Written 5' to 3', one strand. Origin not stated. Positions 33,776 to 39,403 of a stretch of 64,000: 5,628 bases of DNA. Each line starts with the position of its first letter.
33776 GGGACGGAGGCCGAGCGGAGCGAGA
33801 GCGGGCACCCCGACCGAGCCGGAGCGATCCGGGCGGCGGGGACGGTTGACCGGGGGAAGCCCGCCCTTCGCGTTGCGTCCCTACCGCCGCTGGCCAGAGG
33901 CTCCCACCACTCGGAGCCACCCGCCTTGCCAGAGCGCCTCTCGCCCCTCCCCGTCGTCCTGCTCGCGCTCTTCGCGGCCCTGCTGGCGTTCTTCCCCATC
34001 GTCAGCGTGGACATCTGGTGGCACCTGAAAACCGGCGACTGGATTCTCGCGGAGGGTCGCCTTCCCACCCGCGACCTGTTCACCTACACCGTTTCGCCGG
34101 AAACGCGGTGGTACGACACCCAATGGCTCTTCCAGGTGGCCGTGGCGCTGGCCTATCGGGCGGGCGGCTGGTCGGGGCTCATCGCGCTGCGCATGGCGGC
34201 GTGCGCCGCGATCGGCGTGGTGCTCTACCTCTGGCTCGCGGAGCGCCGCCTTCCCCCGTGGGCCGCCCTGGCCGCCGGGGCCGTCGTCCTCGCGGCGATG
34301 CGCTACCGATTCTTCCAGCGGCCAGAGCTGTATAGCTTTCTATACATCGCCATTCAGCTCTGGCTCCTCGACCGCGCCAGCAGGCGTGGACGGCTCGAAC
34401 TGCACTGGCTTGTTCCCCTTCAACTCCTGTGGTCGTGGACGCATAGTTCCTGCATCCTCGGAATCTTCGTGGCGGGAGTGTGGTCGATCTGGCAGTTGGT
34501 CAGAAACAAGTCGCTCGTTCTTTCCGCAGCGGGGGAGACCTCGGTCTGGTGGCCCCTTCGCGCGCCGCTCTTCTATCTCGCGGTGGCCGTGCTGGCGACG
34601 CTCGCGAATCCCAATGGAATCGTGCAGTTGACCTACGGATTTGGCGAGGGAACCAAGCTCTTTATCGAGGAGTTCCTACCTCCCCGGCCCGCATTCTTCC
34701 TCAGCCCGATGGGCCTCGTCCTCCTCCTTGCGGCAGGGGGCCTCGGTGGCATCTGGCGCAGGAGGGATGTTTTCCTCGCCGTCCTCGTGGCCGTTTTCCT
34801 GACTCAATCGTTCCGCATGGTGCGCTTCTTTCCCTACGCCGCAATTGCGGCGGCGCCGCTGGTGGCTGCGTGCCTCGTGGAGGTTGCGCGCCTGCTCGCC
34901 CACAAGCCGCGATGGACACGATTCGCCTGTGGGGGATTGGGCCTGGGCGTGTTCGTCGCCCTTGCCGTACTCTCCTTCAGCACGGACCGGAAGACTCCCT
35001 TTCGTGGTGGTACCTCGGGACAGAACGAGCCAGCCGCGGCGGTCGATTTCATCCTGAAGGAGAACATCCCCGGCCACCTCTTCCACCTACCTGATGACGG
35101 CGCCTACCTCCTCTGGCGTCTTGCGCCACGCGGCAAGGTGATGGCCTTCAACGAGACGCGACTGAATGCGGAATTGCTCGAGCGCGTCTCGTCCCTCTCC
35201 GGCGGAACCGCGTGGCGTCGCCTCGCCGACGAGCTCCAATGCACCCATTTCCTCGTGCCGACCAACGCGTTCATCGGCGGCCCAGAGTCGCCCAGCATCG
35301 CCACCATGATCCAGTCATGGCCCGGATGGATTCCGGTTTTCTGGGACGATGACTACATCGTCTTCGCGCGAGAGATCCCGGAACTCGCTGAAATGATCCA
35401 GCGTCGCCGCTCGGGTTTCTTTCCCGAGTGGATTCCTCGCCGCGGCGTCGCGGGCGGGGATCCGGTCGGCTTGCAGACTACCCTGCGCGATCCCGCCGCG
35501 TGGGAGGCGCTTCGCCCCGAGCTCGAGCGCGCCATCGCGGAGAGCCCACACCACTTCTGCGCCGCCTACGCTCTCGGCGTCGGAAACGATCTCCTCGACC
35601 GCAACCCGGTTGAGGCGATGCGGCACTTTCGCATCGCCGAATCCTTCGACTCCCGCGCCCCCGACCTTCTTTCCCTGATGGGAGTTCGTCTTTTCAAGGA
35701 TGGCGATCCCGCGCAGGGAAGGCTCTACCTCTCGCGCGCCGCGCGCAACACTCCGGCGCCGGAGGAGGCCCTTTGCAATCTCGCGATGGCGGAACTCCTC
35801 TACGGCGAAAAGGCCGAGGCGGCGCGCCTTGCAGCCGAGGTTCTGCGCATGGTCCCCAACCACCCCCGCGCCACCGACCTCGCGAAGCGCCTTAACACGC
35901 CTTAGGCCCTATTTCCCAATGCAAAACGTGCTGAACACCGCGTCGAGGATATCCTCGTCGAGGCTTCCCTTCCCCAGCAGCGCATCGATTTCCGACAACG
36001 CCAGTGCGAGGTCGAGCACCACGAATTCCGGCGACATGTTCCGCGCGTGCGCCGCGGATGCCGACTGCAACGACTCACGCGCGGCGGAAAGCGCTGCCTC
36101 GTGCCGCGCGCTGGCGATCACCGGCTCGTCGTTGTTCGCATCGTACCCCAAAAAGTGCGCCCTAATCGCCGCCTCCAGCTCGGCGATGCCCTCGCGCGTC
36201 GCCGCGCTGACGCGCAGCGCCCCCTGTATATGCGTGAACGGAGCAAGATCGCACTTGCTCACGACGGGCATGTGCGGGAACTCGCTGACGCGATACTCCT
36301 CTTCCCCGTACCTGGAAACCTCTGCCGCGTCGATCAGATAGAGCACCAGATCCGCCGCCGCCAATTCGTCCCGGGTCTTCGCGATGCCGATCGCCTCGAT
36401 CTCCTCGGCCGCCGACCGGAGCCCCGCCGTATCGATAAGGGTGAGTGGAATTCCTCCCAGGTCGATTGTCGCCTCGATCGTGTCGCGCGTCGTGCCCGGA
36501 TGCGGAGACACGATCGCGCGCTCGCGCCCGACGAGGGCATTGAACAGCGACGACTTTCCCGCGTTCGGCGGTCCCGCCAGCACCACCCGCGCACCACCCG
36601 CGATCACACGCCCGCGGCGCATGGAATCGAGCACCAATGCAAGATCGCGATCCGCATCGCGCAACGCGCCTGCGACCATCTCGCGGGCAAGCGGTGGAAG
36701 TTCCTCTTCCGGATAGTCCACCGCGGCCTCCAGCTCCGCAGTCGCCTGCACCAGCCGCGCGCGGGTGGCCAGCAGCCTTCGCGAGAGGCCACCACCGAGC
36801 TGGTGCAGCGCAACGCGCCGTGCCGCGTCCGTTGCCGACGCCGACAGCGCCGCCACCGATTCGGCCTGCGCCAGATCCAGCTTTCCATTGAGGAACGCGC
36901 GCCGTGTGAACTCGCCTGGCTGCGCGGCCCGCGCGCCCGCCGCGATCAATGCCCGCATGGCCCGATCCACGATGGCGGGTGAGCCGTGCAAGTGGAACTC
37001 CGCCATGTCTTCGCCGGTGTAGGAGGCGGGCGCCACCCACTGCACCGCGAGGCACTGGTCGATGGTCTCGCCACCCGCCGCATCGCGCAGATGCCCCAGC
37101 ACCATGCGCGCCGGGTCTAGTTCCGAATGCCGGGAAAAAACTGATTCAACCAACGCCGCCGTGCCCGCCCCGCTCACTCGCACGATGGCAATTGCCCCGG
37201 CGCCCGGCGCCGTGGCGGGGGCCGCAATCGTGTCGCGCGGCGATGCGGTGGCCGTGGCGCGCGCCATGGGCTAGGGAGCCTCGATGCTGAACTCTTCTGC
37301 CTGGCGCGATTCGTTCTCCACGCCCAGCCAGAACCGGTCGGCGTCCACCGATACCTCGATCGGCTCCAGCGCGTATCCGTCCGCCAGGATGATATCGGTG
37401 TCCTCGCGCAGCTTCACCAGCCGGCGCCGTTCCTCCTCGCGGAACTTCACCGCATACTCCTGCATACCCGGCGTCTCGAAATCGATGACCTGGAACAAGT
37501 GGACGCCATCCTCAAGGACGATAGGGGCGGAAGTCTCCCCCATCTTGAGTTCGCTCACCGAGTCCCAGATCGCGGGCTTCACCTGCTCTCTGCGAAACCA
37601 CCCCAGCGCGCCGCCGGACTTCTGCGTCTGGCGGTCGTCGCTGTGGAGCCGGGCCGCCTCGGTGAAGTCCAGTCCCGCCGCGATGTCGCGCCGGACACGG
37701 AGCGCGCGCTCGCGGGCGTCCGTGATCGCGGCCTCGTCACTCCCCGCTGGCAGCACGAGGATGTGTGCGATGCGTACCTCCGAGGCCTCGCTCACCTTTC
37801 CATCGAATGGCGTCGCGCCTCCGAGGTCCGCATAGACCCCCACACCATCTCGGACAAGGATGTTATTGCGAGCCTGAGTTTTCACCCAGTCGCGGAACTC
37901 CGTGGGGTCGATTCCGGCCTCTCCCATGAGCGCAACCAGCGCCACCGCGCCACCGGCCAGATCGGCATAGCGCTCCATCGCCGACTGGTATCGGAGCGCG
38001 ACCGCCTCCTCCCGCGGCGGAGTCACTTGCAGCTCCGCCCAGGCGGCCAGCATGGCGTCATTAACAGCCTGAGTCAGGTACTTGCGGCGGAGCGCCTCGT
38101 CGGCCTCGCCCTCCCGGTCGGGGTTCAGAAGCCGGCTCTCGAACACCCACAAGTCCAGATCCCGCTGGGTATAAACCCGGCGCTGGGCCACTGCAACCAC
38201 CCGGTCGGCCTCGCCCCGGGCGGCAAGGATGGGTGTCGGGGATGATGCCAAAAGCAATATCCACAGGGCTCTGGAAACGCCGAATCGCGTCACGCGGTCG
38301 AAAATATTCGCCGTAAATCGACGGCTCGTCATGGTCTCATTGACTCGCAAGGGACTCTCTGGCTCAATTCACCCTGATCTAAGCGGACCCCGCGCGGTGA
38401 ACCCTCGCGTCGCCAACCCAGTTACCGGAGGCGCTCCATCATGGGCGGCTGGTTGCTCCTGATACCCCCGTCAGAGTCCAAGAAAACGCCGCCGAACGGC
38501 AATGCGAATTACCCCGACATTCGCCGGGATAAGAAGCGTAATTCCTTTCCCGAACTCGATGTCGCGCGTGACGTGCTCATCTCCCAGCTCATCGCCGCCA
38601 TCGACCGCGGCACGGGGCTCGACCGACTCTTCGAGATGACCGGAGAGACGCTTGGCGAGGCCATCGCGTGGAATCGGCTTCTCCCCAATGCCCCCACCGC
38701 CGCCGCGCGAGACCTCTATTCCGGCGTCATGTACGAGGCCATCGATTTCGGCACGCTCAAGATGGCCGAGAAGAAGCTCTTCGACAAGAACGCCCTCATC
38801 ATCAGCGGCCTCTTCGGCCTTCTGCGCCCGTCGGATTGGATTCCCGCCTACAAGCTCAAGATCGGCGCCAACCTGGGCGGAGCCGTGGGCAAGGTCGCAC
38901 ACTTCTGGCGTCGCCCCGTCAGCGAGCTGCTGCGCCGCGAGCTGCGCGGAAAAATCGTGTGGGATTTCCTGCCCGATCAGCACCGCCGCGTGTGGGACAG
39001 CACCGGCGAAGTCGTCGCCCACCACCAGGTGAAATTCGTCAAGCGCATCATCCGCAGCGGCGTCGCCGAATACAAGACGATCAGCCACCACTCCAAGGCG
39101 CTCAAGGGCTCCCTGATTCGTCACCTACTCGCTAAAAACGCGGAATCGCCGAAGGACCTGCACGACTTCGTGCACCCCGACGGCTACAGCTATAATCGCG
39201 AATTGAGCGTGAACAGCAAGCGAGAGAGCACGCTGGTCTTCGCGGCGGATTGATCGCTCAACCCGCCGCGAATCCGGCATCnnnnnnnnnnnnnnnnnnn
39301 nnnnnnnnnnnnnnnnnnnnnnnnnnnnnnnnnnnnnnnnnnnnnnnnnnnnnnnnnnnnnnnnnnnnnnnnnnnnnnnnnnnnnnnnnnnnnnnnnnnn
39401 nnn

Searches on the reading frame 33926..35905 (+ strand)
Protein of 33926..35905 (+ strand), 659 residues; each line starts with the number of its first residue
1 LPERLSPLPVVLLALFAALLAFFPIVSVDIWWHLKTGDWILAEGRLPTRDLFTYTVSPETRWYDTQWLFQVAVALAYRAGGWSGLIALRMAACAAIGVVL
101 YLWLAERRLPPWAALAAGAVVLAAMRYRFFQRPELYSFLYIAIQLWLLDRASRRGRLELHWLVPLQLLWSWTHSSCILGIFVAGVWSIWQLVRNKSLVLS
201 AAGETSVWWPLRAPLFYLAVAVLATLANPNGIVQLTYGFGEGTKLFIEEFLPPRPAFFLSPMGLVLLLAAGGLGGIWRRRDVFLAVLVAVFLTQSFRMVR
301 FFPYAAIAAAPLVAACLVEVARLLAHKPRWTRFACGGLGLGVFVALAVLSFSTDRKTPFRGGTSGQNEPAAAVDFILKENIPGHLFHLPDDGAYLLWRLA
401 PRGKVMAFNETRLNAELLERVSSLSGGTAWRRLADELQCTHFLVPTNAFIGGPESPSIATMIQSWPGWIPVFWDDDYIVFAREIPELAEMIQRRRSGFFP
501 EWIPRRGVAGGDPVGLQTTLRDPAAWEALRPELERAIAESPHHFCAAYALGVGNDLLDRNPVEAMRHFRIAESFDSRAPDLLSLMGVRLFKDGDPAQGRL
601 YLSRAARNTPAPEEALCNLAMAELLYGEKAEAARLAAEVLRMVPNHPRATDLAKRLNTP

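Call 9: search_protein_families(library=pfam, proteins=[window:33926-35905:+], max_evalue=0.001)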
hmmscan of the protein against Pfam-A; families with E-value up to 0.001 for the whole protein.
window:33926-35905:+ (659 aa): 1 family
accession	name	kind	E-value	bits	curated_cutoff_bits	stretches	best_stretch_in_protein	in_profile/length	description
PF07719.23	TPR_2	-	0.00051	20.4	27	0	614-646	2-34/34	Tetratricopeptide repeat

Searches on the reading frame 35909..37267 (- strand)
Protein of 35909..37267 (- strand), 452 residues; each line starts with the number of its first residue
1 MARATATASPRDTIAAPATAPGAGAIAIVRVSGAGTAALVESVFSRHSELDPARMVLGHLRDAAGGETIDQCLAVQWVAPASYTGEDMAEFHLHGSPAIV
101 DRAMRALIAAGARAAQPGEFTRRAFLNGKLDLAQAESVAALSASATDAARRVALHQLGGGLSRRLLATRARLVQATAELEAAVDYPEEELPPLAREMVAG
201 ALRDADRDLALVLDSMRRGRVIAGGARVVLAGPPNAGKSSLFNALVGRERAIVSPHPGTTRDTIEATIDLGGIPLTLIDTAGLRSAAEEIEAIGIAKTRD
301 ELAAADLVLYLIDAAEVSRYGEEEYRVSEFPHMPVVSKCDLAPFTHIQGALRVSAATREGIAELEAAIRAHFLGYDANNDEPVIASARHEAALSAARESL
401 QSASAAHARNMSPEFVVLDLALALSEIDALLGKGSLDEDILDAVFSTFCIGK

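Call 9: search_protein_families(library=pfam, proteins=[window:35909-37267:-], max_evalue=0.001)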
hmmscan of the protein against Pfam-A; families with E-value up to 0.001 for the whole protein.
window:35909-37267:- (452 aa): 5 families
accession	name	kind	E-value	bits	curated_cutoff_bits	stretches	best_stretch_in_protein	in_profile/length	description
PF12631.12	MnmE_helical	-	2.7e-44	152.3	40.1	1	132-449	1-211/211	MnmE helical domain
PF10396.14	TrmE_N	-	1.3e-39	135.5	29.8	1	13-129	1-117/117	GTP-binding protein TrmE N-terminus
PF01926.29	MMR_HSR1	-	4.4e-24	85.2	21.9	1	227-329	1-98/113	50S ribosome-binding GTPase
PF02421.24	FeoB_N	-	5.8e-10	39.3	27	1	227-319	2-93/156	Ferrous iron transport protein B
PF00350.29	Dynamin_N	-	1.9e-05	25.2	27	0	228-261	1-34/168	Dynamin family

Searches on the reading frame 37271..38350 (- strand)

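Call 9: search_protein_families(library=pfam, proteins=[window:37271-38350:-], max_evalue=0.001)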
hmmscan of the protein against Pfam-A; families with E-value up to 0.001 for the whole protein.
window:37271-38350:- (359 aa): 3 families
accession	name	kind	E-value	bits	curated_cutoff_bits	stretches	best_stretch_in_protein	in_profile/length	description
PF00639.27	Rotamase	-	3.1e-18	67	21.7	1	196-290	1-97/97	PPIC-type PPIASE domain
PF13616.12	Rotamase_3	-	1.5e-14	55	22.5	1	187-290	11-114/116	PPIC-type PPIASE domain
PF13145.12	Rotamase_2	-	2.6e-06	28.7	27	1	211-294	31-111/121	PPIC-type PPIASE domain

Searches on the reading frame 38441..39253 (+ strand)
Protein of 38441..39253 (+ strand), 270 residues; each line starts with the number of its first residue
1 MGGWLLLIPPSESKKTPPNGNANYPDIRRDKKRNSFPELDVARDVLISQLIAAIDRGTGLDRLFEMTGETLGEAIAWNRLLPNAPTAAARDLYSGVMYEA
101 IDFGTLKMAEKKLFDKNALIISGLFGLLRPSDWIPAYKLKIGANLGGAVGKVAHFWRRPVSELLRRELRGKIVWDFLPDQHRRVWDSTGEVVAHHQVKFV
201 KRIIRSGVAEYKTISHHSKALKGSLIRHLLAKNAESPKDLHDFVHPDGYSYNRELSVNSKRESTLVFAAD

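Call 9: search_protein_families(library=pfam, proteins=[window:38441-39253:+], max_evalue=0.001)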
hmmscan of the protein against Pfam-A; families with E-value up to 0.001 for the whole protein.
window:38441-39253:+ (270 aa): 1 family
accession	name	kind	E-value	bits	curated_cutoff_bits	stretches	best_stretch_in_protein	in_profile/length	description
PF03883.20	H2O2_YaaD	-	6.5e-34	117.9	29.6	1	6-254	3-235/236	Peroxide stress protein YaaA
